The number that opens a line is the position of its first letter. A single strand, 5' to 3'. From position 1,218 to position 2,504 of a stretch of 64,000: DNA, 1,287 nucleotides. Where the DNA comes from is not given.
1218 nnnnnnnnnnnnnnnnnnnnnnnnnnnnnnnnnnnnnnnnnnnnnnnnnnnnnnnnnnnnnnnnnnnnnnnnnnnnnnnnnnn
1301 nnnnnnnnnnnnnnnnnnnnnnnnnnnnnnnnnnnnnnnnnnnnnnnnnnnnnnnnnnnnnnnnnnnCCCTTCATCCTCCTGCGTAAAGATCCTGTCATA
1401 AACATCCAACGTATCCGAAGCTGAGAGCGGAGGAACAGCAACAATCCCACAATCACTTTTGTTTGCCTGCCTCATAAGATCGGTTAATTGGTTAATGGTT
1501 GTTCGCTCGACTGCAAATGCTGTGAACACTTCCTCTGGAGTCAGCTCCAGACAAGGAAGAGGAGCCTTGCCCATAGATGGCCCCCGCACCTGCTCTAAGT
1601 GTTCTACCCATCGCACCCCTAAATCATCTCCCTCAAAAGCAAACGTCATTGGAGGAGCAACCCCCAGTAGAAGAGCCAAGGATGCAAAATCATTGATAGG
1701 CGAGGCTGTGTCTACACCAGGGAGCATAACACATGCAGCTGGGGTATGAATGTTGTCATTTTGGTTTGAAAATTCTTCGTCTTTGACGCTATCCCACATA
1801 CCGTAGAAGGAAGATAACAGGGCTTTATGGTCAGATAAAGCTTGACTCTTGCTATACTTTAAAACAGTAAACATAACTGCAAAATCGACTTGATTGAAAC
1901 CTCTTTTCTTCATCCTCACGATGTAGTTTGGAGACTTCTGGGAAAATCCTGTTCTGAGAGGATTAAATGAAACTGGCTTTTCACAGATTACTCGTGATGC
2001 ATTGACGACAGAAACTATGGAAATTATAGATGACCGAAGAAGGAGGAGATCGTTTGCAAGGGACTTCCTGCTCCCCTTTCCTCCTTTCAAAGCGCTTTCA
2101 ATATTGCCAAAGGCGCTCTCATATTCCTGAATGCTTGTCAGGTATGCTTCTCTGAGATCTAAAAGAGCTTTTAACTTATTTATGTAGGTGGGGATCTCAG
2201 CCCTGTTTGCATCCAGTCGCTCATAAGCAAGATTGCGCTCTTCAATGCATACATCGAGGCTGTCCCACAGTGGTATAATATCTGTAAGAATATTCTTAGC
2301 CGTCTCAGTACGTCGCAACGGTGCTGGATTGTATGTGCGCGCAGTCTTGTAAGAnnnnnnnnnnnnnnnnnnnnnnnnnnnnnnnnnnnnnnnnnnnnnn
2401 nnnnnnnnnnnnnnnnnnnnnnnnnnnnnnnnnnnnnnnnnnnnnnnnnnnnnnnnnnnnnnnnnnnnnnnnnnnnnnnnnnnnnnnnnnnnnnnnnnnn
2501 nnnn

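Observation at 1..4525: Head-to-head pair of paralogous lineage-specific genes with start codons 2 nt apart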

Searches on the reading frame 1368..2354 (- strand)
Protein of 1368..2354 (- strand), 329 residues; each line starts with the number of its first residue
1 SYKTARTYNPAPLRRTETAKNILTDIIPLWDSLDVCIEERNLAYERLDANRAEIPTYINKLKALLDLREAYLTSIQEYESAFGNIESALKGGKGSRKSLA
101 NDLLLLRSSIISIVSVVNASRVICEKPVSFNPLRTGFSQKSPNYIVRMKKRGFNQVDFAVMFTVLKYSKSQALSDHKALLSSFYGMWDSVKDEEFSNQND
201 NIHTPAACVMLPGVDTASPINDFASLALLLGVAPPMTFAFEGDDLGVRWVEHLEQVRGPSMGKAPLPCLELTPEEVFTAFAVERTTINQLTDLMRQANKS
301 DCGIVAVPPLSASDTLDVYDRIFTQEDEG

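Call 46: search_solved_structures(query=A5, max_evalue=10, show_alignments=3)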
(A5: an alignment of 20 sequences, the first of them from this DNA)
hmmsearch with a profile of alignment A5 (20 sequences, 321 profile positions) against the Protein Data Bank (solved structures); distinct sequences matched with E-value up to 10: 1.
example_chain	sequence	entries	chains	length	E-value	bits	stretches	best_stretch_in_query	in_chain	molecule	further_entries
5lef_C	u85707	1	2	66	0.021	17.3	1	32-83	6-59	Kinesin-like protein KIF20A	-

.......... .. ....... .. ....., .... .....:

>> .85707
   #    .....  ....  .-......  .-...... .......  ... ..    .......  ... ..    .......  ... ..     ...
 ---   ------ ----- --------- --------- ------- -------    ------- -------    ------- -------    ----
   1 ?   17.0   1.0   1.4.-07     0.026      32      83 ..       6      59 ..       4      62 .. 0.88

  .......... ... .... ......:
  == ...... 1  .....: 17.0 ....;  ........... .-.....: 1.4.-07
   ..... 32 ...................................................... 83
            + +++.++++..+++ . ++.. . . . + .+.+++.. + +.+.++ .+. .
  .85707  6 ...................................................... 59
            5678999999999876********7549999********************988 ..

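Call 47: search_protein_families(library=pfam, alignment_id=A5, max_evalue=1)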
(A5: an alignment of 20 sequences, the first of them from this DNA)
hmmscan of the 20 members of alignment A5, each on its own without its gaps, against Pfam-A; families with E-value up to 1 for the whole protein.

A. member 1, seq(329 aa): 1 family
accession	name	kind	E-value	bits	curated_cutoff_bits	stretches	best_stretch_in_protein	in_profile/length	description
PF25604.1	DUF7938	-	0.065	13.6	27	1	19-45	22-48/66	Phage family of unknown function (DUF7938)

B. families by the number of members that match (of 20 scanned): 7 families
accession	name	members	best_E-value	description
PF18549.6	NitrOD1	1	0.039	Nitrosopumilus output domain 1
PF25604.1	DUF7938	1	0.065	Phage family of unknown function (DUF7938)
PF13563.12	2_5_RNA_ligase2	1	0.065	2'-5' RNA ligase superfamily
PF11995.13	DUF3490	1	0.12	Domain of unknown function (DUF3490)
PF12978.13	DUF3862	1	0.13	Domain of Unknown Function with PDB structure (DUF3862)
PF01726.22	LexA_DNA_bind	1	0.21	LexA DNA binding domain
PF19416.4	Astro_VPg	1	0.24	Astrovirus VPg protein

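Call 53: predict_structure(alignment_id=A5)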
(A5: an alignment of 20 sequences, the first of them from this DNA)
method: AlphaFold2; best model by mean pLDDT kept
length: 329 residues; sequences in the alignment: 20
mean_pLDDT: 81.9   pTM: 0.81
mean pLDDT of the five models: 81.9, 79.2, 78.7, 78.0, 75.1
residues with pLDDT >= 90: 182; 70-90: 76; 50-70: 31; < 50: 40
segments of 3 or more residues with pLDDT < 50: 1-15, 196-217, 327-329
pLDDT, mean of each block of 10 residues (from residue 1): 40 51 88 93 93 95 96 95 95 93 96 96 90 69 81 92 92 93 85 50 36 44 90 76 88 92 88 94 88 90 92 82 56
secondary structure, 60 per line:
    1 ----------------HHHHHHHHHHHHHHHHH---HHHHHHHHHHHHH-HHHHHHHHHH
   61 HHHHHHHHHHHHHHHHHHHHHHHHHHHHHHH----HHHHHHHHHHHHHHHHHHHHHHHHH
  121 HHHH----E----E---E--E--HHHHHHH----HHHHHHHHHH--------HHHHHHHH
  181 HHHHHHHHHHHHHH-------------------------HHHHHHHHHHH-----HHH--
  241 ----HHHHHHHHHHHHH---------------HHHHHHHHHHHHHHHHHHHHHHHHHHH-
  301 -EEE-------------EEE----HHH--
elements in order: H17-33 H37-49 H51-91 H96-124 H144-150 H155-164 H173-194 H220-230 H245-257 H273-299 E302-304 E318-320

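Call 57: fold_search(model_id=the predicted structure, library=pdb)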
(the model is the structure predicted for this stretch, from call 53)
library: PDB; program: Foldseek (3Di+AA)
matches with E <= 10: 142; with E <= 0.001: 0
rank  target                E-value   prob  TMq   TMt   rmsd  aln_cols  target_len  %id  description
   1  4uos                  8.7e-01  0.14  0.16  0.25  18.2       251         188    8  Thermodynamic hyperstability in parametrically designed helical bundles (released 2014-11-05)
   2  5l26_B                1.2e+00  0.04  0.11  0.10  19.0       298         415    9  Structure of CNTnw in an inward-facing substrate-bound state (released 2017-04-12)
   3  9cpb_5M               1.3e+00  0.06  0.14  0.13  38.5       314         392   14  Atomic model of bovine Fallopian tube cilia doublet microtubule (48-nm periodicity) (released 2024-10-30)
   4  6n1l                  1.4e+00  0.13  0.15  0.28  10.9       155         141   14  The complement inhibitory domain of B. burgdorferi BBK32. (released 2019-03-27)
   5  7d7q_B                1.5e+00  0.04  0.13  0.13  18.8       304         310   13  Crystal structure of the transmembrane domain and linker region of Salpingoeca rosetta rhodopsin phosphodiesterase (released 2020-11-18)
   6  3jtl_O                1.7e+00  0.04  0.11  0.15  20.9       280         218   11  Crystal structure of archaeal 20S proteasome in complex with mutated P26 activator (released 2009-11-03)
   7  8otz_Cn               1.8e+00  0.04  0.13  0.11  41.3       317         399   15  48-nm repeat of the native axonemal doublet microtubule from bovine sperm (released 2023-11-22)
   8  6wty_A                1.9e+00  0.05  0.16  0.17  23.3       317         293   12  Plasmodium vivax reticulocyte binding protein 2b (PvRBP2b) bound to human monoclonal antibody 253245 (released 2021-01-27)
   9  5ayh                  1.9e+00  0.03  0.10  0.13  28.4       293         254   11  Structure of the entire dynein stalk region (released 2015-12-16)
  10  5l2b_B                2.0e+00  0.02  0.09  0.08  23.7       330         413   11  Structure of CNTnw N149S, E332A in an outward-facing state (released 2017-04-12)
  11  6qd6_H                2.2e+00  0.05  0.17  0.14  23.6       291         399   12  Molecular scaffolds expand the nanobody toolkit for cryo-EM applications: crystal structure of Mb-cHopQ-Nb207 (released 2019-12-18)
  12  5a7d_Q                2.5e+00  0.06  0.15  0.17  24.3       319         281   11  Tetrameric assembly of LGN with Inscuteable (released 2016-08-03)
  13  9dzc_B                2.5e+00  0.03  0.15  0.16  21.0       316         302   14  PvRBP2b N-terminal domain stabilised mutant WHT2483 (released 2025-02-26)
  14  6e9n_A                2.5e+00  0.03  0.11  0.10  17.1       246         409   12  E. coli D-galactonate:proton symporter in the inward open form (released 2019-05-22)
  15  3cc9_C                2.7e+00  0.06  0.18  0.18  19.2       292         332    8  Crystal structure of Plasmodium vivax putative polyprenyl pyrophosphate synthase in complex with geranylgeranyl diphos (released 2008-03-25)
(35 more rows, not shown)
